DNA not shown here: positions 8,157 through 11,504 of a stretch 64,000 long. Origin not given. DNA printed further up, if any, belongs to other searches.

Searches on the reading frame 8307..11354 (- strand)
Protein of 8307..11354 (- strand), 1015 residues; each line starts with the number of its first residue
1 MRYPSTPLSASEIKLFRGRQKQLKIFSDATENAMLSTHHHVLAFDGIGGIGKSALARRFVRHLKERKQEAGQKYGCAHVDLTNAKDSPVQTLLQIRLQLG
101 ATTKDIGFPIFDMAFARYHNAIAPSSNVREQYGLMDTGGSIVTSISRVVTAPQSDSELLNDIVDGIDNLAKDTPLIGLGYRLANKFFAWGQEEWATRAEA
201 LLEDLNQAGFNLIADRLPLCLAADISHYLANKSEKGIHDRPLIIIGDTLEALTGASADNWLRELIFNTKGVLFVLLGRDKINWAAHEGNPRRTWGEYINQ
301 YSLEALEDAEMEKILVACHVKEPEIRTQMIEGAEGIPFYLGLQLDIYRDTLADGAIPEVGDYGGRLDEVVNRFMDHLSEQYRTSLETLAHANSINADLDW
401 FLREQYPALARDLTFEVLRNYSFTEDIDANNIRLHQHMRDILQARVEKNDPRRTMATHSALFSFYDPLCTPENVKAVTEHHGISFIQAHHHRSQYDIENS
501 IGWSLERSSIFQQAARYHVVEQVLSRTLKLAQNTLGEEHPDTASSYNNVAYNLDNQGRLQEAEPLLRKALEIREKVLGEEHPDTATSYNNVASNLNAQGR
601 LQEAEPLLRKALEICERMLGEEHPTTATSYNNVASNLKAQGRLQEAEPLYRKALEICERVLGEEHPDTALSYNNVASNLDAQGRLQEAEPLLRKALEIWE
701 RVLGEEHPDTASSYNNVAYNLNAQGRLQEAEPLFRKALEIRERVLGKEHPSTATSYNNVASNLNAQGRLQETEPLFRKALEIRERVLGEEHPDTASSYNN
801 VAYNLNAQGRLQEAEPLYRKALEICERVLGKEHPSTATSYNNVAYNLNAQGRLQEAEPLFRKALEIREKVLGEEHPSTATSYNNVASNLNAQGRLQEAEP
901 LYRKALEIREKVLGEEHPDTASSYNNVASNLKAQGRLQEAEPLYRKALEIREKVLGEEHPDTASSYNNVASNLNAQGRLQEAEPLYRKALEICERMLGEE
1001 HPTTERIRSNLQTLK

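Call 34: search_protein_families(library=pfam, proteins=[window:8307-11354:-], max_evalue=0.001)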
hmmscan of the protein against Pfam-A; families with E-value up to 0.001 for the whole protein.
window:8307-11354:- (1015 aa): 25 families
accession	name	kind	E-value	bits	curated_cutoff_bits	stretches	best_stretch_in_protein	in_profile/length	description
PF13424.12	TPR_12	-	8.2e-204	660.8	30.1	12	878-953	2-77/77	Tetratricopeptide repeat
PF13374.12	TPR_10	-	1.1e-181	584.9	27.5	11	626-667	1-42/42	Tetratricopeptide repeat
PF24885.1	TPR_NPHP3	-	4.7e-90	301.6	100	7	542-659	98-215/239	Nephrocystin-3 TPR domain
PF13181.12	TPR_8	-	1.1e-44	147.3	25.7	0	921-953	1-33/34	Tetratricopeptide repeat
PF00515.34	TPR_1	-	6.5e-44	146.5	27.8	0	921-952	1-32/34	Tetratricopeptide repeat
PF07719.23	TPR_2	-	1.9e-33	112.2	27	0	628-658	2-32/34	Tetratricopeptide repeat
PF17874.7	TPR_MalT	-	7.7e-28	98.2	45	4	721-866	50-190/336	MalT-like TPR region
PF13432.12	TPR_16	-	5.3e-27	94.3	32.7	2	930-992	6-60/65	Tetratricopeptide repeat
PF13176.12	TPR_7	-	1.1e-24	84.8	27.9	0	931-954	9-32/36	Tetratricopeptide repeat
PF13428.12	TPR_14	-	1.6e-17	62.7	23.5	0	803-825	9-31/44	Tetratricopeptide repeat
PF14559.12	TPR_19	-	3.8e-16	59.6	25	0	639-697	3-53/68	Tetratricopeptide repeat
PF08311.18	Mad3_BUB1_I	-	7.1e-14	52.2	31.4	0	626-653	95-122/123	Mad3/BUB1 homology region 1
PF07721.20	TPR_4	-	1.9e-13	50.1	27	0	595-609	11-25/26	Tetratricopeptide repeat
PF17140.10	DUF5113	-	4.5e-11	43.4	27.1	0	709-739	6-36/161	Domain of unknown function (DUF5113)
PF02526.19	GBP_repeat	-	1.3e-10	41.3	25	0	646-666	15-35/38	Glycophorin-binding protein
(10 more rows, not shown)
